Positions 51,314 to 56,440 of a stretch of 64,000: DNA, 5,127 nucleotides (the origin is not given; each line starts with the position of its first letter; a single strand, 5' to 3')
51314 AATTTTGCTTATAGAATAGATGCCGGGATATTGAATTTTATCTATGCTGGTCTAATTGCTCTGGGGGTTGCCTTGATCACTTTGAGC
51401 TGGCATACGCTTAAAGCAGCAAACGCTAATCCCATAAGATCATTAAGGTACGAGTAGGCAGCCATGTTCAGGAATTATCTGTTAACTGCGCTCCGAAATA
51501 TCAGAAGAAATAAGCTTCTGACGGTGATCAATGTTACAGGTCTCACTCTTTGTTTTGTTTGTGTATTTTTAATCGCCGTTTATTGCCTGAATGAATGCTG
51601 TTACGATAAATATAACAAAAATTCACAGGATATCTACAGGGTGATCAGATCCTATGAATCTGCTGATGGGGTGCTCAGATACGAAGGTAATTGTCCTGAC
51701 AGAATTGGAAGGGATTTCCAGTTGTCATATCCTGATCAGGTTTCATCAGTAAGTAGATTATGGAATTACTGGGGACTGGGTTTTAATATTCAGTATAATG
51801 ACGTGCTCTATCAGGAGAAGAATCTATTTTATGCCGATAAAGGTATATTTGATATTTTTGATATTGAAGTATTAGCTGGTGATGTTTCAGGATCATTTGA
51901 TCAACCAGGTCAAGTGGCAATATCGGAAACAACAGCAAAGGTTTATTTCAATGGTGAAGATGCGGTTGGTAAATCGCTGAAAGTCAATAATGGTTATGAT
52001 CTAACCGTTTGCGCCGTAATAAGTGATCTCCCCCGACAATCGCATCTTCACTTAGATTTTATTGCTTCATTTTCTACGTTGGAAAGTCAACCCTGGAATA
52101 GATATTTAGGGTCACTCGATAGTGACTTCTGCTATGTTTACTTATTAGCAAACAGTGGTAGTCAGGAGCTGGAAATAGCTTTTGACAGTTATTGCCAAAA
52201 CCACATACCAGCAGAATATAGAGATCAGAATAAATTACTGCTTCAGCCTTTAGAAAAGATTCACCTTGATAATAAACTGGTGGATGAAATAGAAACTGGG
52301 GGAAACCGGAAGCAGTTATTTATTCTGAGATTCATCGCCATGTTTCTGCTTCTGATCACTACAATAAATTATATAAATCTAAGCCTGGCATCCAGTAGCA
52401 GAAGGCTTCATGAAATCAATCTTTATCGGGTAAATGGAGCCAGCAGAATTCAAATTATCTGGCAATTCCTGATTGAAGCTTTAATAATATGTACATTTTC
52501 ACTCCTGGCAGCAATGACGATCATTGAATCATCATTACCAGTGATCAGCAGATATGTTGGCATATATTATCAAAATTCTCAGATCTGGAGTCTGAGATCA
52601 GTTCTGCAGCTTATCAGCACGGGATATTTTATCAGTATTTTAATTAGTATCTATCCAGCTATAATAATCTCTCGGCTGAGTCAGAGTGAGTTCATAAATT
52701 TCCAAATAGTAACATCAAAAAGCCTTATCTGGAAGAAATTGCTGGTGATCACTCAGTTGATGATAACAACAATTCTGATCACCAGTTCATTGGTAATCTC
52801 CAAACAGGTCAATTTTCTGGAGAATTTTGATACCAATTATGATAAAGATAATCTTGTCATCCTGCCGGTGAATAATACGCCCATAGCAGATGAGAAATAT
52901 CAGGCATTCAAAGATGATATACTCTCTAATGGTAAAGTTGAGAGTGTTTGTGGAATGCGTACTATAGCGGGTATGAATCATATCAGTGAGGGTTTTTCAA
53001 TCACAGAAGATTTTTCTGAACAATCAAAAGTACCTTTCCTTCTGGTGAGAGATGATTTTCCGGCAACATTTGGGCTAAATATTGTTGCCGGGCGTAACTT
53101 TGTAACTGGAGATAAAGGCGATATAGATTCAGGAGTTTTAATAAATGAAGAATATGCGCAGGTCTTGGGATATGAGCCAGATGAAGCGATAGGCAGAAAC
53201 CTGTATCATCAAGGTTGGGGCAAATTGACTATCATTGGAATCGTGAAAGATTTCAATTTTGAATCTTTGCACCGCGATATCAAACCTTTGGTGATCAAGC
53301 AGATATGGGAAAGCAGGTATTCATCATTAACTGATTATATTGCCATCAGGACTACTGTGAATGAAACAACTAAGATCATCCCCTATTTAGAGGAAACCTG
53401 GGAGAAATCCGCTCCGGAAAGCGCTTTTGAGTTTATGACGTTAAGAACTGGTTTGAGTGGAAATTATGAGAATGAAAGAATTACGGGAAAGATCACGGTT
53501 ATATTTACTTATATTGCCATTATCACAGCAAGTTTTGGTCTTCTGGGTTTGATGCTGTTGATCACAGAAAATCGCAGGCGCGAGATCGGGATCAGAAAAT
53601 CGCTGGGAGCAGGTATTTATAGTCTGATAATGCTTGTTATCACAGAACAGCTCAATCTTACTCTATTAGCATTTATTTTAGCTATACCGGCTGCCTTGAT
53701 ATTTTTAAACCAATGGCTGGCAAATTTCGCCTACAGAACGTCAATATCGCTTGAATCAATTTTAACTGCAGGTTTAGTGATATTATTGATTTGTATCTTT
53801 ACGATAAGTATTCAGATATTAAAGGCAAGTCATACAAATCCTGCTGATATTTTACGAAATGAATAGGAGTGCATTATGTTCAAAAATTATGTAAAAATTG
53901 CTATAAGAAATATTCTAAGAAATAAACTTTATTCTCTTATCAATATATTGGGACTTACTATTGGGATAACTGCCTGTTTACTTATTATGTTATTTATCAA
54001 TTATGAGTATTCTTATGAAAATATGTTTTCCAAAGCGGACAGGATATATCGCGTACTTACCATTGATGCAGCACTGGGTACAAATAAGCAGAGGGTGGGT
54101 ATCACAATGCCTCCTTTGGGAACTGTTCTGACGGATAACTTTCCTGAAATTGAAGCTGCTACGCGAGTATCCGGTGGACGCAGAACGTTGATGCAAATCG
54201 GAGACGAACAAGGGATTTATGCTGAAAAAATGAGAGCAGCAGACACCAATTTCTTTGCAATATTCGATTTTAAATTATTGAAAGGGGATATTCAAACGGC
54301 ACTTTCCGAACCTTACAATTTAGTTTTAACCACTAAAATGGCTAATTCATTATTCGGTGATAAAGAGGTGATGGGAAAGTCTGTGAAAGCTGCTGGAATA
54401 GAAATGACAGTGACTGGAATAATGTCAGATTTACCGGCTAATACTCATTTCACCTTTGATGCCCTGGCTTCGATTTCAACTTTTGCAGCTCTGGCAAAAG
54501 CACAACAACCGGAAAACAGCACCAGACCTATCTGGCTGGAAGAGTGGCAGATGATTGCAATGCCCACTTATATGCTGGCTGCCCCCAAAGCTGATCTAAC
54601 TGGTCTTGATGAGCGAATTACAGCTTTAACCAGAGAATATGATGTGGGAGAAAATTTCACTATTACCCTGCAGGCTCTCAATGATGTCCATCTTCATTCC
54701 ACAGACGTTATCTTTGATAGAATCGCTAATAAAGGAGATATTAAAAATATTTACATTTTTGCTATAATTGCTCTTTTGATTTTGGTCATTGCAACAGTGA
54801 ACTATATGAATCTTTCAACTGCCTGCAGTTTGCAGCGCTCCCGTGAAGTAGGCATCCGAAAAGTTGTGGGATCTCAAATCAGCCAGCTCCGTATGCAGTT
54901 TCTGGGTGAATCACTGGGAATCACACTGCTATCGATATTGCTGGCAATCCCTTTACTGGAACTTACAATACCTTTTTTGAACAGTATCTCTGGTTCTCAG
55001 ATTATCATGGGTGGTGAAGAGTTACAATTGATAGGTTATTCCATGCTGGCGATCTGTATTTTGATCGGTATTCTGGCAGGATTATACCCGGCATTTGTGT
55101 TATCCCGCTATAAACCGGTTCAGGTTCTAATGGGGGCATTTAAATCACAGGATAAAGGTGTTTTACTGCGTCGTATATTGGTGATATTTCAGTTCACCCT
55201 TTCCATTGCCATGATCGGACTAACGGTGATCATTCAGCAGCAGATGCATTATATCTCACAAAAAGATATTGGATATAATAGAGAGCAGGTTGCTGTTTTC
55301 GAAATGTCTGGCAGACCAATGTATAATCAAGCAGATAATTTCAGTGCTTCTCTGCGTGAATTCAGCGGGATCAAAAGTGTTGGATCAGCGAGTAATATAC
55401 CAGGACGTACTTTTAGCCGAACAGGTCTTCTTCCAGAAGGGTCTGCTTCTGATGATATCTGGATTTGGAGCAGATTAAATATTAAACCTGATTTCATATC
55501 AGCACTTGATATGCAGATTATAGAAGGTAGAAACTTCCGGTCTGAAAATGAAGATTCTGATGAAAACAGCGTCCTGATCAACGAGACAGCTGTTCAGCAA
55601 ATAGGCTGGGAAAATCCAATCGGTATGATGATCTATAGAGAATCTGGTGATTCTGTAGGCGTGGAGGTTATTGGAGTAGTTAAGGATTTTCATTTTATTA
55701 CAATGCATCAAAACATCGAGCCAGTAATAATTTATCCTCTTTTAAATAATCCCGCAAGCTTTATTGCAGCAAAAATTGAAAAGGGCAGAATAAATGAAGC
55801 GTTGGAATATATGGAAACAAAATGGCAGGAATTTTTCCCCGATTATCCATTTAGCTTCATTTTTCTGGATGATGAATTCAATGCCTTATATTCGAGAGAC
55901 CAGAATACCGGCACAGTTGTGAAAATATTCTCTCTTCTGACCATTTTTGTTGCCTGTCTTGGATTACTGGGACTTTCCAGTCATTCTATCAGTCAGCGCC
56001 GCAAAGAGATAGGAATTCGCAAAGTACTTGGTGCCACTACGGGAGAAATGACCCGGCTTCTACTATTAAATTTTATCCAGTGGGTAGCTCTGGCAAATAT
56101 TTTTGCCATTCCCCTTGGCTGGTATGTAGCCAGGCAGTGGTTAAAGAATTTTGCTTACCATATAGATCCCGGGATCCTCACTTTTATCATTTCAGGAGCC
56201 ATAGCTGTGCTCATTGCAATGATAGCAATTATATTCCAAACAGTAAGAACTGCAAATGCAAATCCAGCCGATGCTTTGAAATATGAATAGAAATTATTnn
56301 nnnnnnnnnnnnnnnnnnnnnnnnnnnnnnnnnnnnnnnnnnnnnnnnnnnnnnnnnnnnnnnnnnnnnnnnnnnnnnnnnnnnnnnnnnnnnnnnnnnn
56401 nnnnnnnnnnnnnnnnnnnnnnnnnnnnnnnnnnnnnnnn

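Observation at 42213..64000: Operon with eight tandem double-FtsX (MacB-like) permease paralogues, two ATPases and one adaptor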

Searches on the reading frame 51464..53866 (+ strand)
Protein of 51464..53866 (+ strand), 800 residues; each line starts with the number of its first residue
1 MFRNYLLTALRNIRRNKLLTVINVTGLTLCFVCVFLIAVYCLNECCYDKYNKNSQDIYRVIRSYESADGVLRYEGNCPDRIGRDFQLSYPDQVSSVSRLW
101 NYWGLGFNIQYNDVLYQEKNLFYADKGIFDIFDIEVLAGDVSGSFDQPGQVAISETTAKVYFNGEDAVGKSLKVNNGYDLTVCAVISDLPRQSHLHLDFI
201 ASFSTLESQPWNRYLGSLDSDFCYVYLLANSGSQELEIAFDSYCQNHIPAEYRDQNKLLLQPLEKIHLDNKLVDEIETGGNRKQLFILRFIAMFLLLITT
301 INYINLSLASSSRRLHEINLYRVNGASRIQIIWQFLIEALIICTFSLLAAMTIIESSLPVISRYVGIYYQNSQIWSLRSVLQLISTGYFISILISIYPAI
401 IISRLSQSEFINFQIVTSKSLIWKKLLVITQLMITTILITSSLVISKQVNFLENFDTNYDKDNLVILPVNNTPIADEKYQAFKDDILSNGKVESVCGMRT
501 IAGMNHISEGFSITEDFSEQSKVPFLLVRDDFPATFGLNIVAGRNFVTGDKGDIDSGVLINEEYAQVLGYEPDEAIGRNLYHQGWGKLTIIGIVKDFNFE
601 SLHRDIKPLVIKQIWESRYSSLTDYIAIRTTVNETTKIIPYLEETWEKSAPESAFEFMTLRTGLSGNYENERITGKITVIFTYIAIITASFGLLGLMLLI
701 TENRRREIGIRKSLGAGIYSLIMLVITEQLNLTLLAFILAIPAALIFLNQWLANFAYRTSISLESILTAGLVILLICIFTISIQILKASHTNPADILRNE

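Call 3: search_protein_families(library=pfam, proteins=[window:51464-53866:+])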
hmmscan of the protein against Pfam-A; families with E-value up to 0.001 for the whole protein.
window:51464-53866:+ (800 aa): 2 families
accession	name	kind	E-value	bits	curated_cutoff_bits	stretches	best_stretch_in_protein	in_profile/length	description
PF02687.27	FtsX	-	7.7e-21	74.8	25.5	2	680-793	2-120/120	FtsX-like permease C-terminal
PF12704.14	MacB_PCD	-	8.2e-20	72.4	27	2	20-234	1-196/207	MacB-like periplasmic core domain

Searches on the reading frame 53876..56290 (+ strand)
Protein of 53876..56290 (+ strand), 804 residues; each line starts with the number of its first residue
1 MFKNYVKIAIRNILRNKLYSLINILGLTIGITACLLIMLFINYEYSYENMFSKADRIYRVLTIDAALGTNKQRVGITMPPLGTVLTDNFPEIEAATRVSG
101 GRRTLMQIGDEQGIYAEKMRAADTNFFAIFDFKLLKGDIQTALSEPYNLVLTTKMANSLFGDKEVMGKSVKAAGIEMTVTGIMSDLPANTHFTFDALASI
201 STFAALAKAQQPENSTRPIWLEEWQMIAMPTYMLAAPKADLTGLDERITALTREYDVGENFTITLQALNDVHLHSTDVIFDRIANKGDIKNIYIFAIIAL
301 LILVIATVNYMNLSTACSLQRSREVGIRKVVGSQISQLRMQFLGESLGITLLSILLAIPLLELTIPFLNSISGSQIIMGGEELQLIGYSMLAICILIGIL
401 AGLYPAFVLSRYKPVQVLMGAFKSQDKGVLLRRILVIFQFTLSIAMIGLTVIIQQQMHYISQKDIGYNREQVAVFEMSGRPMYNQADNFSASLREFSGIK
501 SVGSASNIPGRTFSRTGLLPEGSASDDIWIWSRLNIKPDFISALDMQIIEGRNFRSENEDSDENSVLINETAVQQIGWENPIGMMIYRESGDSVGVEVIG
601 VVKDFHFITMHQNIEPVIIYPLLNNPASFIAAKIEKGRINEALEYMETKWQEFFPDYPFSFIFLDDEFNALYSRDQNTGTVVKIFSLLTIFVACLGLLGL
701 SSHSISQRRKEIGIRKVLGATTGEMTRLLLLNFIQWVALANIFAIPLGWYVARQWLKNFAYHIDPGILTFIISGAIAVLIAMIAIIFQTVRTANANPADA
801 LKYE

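Call 3: search_protein_families(library=pfam, proteins=[window:53876-56290:+])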
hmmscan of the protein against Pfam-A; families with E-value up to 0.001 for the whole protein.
window:53876-56290:+ (804 aa): 2 families
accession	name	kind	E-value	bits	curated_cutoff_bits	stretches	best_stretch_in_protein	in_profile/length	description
PF12704.14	MacB_PCD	-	5.3e-28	99.2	27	2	20-250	1-206/207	MacB-like periplasmic core domain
PF02687.27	FtsX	-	4.7e-24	85.2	25.5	2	684-797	2-120/120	FtsX-like permease C-terminal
